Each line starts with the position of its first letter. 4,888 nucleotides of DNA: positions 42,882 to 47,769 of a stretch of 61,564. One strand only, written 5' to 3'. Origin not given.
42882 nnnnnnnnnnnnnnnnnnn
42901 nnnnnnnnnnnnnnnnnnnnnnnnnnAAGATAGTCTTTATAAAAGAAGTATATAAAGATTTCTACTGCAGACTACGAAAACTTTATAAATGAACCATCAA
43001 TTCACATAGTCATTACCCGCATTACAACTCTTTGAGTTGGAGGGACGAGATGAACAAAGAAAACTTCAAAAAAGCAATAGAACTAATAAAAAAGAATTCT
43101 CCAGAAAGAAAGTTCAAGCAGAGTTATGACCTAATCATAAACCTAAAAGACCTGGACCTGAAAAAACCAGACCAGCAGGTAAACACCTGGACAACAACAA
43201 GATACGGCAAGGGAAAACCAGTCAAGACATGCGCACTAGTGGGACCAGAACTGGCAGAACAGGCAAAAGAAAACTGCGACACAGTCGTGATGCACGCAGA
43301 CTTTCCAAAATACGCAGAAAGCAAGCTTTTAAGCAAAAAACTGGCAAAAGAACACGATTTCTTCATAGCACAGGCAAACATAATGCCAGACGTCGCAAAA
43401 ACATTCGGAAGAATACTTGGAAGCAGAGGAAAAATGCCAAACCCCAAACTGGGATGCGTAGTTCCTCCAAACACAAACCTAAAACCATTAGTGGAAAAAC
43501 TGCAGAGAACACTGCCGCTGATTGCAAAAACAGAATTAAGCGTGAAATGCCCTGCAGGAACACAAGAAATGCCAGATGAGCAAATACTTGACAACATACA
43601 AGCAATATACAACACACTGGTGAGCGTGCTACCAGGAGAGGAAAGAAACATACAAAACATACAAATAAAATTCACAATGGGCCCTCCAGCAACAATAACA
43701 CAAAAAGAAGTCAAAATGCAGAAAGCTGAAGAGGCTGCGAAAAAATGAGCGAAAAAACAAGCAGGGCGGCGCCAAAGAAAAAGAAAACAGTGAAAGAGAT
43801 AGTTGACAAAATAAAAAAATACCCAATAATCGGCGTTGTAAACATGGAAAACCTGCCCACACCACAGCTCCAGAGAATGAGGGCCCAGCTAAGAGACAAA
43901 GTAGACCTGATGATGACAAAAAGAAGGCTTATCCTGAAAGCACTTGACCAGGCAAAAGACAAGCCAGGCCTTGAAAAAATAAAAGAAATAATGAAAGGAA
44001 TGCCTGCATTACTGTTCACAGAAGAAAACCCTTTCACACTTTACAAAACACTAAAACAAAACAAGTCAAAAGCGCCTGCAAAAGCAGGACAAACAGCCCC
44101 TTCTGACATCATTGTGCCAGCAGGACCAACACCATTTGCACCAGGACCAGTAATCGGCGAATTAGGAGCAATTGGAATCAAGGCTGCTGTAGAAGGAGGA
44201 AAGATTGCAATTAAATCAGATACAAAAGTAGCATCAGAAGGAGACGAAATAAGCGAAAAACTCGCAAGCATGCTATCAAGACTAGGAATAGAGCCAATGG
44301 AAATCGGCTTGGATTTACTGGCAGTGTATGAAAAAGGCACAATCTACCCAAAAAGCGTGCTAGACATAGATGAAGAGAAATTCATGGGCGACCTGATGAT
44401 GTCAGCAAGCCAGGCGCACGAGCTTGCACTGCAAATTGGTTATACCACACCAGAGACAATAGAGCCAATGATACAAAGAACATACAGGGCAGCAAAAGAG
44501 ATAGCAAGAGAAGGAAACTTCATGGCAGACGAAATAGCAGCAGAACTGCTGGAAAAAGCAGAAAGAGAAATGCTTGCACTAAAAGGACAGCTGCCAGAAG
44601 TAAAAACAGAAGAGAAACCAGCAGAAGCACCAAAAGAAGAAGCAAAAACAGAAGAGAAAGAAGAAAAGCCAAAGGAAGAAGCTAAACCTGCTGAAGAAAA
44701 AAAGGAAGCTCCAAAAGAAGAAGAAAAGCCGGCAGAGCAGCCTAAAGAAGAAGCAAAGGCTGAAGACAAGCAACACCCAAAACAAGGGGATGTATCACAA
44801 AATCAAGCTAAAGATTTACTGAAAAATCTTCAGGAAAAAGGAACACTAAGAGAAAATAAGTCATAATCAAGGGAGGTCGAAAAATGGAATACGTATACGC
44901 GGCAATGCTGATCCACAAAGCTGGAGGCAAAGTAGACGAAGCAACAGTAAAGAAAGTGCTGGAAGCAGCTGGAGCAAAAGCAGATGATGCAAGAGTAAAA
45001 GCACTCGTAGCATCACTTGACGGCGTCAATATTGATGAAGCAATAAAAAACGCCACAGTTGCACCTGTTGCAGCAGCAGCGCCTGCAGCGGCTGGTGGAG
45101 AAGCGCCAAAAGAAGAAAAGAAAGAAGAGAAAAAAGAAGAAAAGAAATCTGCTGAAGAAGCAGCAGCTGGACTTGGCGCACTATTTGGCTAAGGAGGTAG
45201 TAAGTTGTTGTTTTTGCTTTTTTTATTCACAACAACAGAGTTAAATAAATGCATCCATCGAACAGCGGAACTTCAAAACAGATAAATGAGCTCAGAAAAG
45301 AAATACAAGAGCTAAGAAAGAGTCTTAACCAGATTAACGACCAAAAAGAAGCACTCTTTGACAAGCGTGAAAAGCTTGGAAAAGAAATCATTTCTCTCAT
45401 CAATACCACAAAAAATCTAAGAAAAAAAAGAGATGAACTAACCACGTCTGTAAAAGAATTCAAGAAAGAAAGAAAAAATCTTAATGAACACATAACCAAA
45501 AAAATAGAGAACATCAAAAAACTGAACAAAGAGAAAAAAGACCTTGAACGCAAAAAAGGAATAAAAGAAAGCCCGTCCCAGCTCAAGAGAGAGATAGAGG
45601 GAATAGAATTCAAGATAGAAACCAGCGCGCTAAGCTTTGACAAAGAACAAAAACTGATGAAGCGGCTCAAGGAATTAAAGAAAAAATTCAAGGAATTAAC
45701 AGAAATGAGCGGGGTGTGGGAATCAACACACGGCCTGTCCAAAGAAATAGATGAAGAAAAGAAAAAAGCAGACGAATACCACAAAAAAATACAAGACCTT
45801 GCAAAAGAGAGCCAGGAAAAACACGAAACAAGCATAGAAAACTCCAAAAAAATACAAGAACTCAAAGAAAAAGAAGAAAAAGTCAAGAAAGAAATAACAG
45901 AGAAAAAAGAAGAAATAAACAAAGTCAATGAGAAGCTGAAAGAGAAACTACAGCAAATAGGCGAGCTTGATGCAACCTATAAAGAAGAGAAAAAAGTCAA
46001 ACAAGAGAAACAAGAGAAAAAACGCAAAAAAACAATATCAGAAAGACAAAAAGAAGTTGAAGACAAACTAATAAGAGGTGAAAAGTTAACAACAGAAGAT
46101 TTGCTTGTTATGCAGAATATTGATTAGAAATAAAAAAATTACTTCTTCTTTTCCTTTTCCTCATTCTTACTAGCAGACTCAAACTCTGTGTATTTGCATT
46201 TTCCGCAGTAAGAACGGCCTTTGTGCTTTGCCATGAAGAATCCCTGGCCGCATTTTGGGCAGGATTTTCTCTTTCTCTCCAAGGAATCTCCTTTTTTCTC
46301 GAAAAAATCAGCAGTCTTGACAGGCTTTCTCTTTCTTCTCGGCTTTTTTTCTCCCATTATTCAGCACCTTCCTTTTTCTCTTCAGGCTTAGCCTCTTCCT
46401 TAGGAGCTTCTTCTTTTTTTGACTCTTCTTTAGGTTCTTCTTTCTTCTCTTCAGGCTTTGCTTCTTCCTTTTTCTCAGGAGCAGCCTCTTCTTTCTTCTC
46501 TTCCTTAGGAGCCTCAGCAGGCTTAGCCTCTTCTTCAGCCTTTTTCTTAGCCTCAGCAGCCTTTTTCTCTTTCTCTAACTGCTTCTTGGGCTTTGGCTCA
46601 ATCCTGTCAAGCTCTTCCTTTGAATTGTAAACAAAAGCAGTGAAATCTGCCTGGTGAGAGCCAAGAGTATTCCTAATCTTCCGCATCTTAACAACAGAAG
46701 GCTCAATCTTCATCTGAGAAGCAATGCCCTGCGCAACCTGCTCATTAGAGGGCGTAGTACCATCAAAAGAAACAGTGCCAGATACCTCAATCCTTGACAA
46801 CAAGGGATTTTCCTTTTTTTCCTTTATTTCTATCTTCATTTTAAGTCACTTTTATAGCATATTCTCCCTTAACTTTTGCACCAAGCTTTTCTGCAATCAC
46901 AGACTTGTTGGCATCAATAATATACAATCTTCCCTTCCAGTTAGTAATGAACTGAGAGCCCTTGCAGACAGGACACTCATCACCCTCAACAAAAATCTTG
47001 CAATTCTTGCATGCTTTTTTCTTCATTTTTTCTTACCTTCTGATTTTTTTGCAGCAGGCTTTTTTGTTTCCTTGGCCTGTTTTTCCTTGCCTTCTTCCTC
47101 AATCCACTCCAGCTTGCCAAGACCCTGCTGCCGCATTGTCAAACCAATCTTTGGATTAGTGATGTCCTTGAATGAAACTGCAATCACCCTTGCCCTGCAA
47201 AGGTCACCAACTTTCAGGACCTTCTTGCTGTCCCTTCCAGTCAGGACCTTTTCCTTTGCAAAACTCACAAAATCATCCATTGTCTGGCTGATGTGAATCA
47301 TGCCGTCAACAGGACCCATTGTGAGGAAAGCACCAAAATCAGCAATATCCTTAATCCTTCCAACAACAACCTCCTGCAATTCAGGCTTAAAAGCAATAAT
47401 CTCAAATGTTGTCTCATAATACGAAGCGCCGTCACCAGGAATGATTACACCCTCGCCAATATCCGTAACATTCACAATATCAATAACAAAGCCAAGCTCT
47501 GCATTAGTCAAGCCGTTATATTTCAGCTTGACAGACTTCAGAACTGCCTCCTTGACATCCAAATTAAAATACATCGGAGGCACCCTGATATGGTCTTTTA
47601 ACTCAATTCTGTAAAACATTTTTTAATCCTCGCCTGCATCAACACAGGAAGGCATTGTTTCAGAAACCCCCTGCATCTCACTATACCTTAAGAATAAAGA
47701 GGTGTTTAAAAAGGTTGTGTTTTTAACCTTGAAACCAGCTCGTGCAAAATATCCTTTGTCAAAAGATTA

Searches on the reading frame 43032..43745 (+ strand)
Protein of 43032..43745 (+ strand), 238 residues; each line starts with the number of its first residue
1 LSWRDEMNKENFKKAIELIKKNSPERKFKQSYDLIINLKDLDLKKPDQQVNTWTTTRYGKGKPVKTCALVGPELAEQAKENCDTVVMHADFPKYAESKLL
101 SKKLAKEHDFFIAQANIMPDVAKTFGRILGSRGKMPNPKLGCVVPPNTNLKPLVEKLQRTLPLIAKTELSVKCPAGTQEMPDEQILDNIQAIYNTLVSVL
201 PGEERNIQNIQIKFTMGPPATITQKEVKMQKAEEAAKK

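Call 49: search_protein_families(library=pfam, proteins=[window:43032-43745:+], max_evalue=0.00001)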
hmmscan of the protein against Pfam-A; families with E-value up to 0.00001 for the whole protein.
window:43032-43745:+ (238 aa): 1 family
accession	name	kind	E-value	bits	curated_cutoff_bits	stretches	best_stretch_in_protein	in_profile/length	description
PF00687.26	Ribosomal_L1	-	2.9e-41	141.7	32.2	1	21-218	3-198/198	Ribosomal protein L1p/L10e family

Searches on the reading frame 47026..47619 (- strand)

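Call 49: search_protein_families(library=pfam, proteins=[window:47026-47619:-], max_evalue=0.00001)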
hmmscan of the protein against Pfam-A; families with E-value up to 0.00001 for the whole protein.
window:47026-47619:- (198 aa): 2 families
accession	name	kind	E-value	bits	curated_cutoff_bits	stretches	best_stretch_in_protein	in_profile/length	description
PF03876.22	SHS2_Rpb7-N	-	6e-14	52.4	24.8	1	8-64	1-57/57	SHS2 domain found in N terminus of Rpb7p/Rpc25p/MJ0397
PF00575.29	S1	-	1.5e-10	41.8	22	1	78-148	1-62/74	S1 RNA binding domain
